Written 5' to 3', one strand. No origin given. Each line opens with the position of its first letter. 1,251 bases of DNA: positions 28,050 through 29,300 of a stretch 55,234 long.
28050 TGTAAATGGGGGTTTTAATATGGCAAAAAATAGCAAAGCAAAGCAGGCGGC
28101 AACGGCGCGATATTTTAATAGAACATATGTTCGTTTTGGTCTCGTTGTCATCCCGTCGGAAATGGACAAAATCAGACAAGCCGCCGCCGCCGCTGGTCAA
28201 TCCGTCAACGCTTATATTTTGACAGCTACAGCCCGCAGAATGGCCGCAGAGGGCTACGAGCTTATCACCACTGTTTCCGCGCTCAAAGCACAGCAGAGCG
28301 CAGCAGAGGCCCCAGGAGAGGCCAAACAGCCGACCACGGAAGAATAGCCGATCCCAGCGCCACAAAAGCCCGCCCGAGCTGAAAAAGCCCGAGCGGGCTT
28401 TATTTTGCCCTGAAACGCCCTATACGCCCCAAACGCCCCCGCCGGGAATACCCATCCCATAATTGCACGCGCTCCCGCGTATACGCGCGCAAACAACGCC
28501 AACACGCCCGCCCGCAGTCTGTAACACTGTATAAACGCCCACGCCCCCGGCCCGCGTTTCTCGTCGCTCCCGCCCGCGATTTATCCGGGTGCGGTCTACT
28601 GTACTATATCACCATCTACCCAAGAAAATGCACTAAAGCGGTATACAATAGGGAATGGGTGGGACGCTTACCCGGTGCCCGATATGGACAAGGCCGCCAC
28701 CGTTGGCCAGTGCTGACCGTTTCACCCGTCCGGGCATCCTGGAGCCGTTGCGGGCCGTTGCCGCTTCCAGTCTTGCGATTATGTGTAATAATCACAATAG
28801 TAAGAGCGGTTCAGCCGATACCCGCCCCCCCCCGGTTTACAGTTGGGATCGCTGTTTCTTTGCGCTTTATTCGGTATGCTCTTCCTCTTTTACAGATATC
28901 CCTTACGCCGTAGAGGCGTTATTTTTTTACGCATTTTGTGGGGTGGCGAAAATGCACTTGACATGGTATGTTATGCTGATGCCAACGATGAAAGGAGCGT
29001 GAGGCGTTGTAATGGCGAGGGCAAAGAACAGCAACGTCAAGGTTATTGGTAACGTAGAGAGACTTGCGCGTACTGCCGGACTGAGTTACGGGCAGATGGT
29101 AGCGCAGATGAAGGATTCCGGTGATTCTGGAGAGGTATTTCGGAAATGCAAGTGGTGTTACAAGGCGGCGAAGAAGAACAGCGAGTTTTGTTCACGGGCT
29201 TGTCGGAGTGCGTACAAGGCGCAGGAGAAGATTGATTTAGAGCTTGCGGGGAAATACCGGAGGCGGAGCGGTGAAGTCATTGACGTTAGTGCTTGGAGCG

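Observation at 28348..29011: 660-bp non-coding block: C-rich ACGCCC repeat tract, 12-bp palindrome and a terminator-bounded structured segment with a C9 run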

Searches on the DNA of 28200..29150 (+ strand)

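Call 4: search_rna_families(source=window, start=28200, end=29150, threshold=evalue, max_evalue=10, show_alignments=3)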
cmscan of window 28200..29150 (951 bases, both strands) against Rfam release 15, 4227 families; matches with E-value up to 10: 3.
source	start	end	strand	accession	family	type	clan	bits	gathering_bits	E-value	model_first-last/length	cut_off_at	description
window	28352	28415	-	RF03819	mir-Ro6-3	Gene; miRNA;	-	21.8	79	0.99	1-72/72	no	mir-Ro6-3 microRNA precursor family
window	28363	28449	-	RF00506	Thr_leader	Cis-reg; leader;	-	19.6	55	0.57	1-118/118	no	Threonine operon leader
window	28344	28403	+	RF00506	Thr_leader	Cis-reg; leader;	-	15.5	55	5.4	1-118/118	no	Threonine operon leader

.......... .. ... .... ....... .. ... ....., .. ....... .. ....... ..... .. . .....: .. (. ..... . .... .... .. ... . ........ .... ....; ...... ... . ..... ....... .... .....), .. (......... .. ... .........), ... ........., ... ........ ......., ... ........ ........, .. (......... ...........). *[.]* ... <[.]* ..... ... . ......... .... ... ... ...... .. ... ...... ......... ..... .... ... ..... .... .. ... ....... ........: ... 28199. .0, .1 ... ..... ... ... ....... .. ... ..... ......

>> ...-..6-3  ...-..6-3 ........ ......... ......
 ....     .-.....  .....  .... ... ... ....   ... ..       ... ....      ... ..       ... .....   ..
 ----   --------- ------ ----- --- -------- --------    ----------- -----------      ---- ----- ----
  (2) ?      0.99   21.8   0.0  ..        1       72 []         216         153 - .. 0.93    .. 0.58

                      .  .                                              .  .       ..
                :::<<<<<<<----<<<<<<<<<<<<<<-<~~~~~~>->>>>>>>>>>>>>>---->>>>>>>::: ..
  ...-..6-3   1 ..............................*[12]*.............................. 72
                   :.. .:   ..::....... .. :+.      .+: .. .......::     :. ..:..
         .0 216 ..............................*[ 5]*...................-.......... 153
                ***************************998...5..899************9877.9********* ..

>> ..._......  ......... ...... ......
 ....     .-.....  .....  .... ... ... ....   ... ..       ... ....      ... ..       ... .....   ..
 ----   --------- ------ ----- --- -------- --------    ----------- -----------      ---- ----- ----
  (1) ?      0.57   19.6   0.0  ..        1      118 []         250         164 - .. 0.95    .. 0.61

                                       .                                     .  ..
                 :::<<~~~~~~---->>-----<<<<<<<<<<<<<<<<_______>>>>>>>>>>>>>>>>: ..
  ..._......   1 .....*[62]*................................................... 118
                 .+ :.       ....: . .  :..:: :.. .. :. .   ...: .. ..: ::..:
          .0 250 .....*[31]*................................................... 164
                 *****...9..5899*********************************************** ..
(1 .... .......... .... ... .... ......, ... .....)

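Call 8: search_dna_similar(query=window:28300-29100:+, collection=phages, mode=distant, max_rows=20)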
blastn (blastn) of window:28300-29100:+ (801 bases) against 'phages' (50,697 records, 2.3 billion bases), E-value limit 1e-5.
No match.

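Call 98: search_dna_similar(query=window:28348-29011:+, collection=plasmids, mode=distant, max_rows=10, max_evalue=0.001)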
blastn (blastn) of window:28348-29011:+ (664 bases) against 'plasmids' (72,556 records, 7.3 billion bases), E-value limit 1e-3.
No match.

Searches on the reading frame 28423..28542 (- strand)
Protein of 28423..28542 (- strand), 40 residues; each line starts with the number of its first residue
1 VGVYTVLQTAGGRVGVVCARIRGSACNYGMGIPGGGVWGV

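Call 58: search_protein_families(library=phrogs, proteins=[window:28423-28542:-], max_evalue=1)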
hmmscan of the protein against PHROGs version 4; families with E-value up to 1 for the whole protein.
window:28423-28542:- (40 aa): 0 families

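Call 59: search_protein_families(library=pfam, proteins=[window:28423-28542:-], max_evalue=1)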
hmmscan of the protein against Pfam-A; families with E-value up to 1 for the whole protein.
window:28423-28542:- (40 aa): 1 family
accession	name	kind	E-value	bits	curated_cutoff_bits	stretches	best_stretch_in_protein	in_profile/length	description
PF06373.16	CART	-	0.099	13.3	27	1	10-28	46-64/70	Cocaine and amphetamine regulated transcript protein (CART)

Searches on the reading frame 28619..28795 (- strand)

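Call 58: search_protein_families(library=phrogs, proteins=[window:28619-28795:-], max_evalue=1)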
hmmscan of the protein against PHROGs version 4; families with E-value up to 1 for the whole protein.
window:28619-28795:- (59 aa): 0 families

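Call 59: search_protein_families(library=pfam, proteins=[window:28619-28795:-], max_evalue=1)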
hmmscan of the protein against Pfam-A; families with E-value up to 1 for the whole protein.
window:28619-28795:- (59 aa): 1 family
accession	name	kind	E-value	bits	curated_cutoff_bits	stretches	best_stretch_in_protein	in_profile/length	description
PF15747.10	DUF4687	-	0.0027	18.6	27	1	5-45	67-107/120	Domain of unknown function (DUF4687)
